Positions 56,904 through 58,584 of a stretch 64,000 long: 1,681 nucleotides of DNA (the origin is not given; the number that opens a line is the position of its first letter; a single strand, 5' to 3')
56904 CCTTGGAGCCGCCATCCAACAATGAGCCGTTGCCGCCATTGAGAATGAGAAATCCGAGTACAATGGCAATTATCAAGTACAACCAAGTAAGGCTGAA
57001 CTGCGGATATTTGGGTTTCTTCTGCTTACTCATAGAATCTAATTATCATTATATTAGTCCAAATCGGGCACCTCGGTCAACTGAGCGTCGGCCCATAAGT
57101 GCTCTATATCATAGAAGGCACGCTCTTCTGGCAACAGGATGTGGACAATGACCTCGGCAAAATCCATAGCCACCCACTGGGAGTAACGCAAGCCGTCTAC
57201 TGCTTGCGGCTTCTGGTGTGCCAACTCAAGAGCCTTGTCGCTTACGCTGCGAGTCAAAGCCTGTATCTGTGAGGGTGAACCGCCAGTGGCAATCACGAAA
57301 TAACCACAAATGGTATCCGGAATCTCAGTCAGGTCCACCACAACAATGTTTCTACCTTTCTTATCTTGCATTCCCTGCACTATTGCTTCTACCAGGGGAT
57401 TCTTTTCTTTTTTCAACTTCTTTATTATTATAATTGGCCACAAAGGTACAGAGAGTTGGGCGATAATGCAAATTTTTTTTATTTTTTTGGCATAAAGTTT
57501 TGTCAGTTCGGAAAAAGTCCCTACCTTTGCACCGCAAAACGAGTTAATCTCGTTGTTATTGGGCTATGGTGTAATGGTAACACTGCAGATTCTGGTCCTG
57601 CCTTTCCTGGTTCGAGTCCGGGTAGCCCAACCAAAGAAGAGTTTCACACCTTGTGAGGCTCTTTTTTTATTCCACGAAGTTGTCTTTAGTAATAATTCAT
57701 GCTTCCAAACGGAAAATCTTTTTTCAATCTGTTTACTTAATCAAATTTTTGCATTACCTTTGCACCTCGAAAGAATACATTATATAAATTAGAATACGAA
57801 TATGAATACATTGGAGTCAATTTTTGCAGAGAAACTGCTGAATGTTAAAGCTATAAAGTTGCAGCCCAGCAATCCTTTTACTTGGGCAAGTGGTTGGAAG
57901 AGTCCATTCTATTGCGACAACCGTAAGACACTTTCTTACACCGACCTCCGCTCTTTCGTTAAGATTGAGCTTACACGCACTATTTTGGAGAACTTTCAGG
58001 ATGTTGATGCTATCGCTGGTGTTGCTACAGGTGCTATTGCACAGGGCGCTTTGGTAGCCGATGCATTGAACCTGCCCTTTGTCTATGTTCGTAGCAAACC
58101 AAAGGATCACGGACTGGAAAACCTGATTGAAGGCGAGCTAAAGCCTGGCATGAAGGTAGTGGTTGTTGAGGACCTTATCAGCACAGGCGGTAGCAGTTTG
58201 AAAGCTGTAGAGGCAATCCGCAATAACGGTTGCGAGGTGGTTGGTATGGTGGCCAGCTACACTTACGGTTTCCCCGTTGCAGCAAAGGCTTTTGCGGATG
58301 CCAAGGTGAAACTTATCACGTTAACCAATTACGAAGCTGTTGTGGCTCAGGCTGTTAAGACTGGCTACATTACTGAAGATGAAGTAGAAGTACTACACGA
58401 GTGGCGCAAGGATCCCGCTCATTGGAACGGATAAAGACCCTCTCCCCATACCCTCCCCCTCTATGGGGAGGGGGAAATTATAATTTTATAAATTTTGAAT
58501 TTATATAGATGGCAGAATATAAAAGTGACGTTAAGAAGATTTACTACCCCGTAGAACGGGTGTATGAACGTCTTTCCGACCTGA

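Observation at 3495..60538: Period-7 (TTGANNN)n micro-arrays follow a strict strand rule: closed in all three frames behind genes, open heptad linkers inside genes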

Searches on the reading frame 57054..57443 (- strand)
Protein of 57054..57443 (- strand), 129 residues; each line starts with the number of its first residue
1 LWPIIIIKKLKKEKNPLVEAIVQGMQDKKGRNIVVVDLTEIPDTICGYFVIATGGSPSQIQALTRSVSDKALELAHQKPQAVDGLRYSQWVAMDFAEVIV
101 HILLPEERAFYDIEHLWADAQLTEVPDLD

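Call 9: search_protein_families(library=pfam, proteins=[window:57054-57443:-])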
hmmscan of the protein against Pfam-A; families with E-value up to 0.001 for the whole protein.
window:57054-57443:- (129 aa): 1 family
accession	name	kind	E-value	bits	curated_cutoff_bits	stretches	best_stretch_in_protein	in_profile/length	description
PF02410.21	RsfS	-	3.2e-28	98.3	21.6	1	20-117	2-98/98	Ribosomal silencing factor during starvation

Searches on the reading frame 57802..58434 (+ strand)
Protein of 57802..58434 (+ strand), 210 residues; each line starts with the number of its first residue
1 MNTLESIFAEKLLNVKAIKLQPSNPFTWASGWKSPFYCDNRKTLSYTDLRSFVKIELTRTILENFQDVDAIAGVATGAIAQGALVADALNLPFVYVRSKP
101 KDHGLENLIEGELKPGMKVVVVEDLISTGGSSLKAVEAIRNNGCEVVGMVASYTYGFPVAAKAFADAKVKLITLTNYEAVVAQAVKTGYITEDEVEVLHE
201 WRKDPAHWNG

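Call 9: search_protein_families(library=pfam, proteins=[window:57802-58434:+])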
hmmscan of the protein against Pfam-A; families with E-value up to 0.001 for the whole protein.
window:57802-58434:+ (210 aa): 1 family
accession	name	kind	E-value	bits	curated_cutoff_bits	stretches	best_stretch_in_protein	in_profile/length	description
PF00156.33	Pribosyltran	-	6.1e-14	52.1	26.3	1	56-178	17-148/158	Phosphoribosyl transferase domain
